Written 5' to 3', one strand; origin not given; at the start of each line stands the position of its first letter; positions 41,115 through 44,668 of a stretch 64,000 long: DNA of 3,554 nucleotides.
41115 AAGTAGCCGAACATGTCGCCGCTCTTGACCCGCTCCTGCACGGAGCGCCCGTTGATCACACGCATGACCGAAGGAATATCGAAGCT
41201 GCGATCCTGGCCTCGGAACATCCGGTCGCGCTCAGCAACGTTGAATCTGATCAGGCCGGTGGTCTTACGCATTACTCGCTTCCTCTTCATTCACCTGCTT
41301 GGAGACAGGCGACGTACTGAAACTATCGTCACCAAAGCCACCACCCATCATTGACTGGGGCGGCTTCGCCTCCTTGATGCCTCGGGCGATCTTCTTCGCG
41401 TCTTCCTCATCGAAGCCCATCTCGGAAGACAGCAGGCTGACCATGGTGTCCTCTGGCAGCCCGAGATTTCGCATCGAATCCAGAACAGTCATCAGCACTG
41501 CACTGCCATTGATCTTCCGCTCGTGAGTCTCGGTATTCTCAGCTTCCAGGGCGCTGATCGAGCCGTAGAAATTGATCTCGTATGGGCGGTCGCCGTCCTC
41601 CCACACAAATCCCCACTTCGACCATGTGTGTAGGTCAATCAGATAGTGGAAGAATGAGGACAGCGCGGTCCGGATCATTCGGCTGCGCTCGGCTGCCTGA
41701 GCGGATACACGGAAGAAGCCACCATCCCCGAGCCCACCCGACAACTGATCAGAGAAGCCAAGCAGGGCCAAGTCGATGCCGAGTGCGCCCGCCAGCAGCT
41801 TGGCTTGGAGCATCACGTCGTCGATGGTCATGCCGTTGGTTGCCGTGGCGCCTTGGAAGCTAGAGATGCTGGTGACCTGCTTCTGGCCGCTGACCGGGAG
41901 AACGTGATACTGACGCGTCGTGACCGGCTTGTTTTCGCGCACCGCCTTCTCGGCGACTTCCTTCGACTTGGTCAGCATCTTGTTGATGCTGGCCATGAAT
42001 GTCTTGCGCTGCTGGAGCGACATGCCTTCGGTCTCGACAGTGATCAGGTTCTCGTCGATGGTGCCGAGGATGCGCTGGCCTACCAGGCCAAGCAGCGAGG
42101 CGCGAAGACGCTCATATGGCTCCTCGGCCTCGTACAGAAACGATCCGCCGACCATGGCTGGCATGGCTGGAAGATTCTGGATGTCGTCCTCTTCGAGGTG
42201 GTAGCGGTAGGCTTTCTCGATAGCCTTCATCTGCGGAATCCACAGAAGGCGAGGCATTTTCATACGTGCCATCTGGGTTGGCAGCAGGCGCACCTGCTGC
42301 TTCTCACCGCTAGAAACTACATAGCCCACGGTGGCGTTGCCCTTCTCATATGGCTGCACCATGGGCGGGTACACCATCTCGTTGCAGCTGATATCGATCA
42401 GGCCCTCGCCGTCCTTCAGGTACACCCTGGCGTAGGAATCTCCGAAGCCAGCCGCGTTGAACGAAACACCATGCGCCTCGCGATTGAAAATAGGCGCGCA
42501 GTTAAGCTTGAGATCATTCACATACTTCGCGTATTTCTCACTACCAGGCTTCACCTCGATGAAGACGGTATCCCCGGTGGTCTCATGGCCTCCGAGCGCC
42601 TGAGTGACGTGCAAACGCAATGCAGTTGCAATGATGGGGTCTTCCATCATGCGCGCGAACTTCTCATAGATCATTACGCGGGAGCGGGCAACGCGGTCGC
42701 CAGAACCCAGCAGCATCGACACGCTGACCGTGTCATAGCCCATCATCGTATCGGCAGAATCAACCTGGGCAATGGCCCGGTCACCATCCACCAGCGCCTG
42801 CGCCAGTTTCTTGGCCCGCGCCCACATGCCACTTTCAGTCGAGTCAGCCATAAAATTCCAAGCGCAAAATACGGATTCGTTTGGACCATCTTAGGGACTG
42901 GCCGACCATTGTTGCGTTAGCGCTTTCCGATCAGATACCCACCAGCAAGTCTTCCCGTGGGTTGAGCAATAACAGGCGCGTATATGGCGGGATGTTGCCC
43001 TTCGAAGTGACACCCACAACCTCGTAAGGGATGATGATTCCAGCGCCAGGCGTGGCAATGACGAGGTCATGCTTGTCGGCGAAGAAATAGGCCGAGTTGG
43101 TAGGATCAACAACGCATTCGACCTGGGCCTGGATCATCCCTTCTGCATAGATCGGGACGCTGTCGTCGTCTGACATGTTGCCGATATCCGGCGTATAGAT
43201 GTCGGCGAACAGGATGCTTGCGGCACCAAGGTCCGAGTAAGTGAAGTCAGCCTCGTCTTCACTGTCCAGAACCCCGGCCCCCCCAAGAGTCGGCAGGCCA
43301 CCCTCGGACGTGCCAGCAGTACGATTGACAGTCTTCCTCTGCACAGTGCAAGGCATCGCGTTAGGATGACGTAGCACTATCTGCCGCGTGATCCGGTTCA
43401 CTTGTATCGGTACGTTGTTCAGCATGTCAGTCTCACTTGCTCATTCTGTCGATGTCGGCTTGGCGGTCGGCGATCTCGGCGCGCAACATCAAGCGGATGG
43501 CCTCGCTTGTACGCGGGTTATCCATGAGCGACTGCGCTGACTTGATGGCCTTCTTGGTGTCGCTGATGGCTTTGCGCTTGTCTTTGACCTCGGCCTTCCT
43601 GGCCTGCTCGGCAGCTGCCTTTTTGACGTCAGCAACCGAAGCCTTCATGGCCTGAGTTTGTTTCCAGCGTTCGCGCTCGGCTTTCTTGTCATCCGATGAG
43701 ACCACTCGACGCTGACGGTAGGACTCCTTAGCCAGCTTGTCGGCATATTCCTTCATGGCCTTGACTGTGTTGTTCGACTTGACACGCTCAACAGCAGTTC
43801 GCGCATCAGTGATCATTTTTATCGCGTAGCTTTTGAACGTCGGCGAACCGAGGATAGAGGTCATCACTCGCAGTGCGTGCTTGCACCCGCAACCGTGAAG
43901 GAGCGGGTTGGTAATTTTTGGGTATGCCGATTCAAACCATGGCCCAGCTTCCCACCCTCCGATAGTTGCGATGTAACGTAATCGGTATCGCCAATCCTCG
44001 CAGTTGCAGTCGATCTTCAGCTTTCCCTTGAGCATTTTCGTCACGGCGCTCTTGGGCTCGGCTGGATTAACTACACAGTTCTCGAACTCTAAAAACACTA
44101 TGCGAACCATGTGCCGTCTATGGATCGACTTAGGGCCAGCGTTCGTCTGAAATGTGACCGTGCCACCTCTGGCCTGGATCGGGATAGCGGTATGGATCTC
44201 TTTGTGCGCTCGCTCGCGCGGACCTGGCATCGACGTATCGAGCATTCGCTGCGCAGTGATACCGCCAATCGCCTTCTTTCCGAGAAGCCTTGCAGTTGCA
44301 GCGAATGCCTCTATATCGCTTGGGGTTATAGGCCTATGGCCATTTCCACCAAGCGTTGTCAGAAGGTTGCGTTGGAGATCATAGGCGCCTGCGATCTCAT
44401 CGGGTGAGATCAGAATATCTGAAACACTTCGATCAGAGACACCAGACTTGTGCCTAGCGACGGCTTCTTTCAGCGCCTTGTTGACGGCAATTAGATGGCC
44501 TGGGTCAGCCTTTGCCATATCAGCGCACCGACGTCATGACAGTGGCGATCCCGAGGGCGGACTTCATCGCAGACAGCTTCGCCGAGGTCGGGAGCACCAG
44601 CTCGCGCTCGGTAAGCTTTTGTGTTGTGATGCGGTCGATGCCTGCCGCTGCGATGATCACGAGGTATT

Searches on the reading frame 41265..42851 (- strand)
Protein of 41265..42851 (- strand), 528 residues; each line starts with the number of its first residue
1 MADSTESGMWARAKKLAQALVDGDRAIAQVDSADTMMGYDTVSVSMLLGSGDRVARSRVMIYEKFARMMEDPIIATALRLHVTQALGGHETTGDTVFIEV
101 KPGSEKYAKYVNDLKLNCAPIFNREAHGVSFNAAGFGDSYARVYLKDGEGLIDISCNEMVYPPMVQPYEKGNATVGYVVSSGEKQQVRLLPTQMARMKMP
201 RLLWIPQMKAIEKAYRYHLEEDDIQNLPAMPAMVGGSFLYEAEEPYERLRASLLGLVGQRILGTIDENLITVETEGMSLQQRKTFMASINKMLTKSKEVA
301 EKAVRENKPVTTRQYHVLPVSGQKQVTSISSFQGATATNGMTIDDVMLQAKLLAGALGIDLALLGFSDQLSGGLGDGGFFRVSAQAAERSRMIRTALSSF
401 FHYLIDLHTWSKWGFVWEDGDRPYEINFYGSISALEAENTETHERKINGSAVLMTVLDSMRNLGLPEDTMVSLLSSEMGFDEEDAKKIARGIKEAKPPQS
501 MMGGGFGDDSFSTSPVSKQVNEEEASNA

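Call 8: search_protein_families(library=phrogs, proteins=[window:41265-42851:-], max_evalue=0.001)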
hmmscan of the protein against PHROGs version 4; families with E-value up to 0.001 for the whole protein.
window:41265-42851:- (528 aa): 2 families
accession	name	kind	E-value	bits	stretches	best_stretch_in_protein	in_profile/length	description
phrog_1497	-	head and packaging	8.6e-155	517.6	1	21-506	28-528/549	portal protein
phrog_17253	-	unknown function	2.9e-08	34.8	1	35-169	64-203/215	-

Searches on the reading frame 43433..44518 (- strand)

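Call 8: search_protein_families(library=phrogs, proteins=[window:43433-44518:-], max_evalue=0.001)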
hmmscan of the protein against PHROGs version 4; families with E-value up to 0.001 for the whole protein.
window:43433-44518:- (361 aa): 2 families
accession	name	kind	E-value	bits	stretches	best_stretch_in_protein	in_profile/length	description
phrog_4315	-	unknown function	5.5e-67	227.5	1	29-326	52-350/370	-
phrog_1722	-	tail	1.7e-33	117.3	1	62-329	70-346/410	tail protein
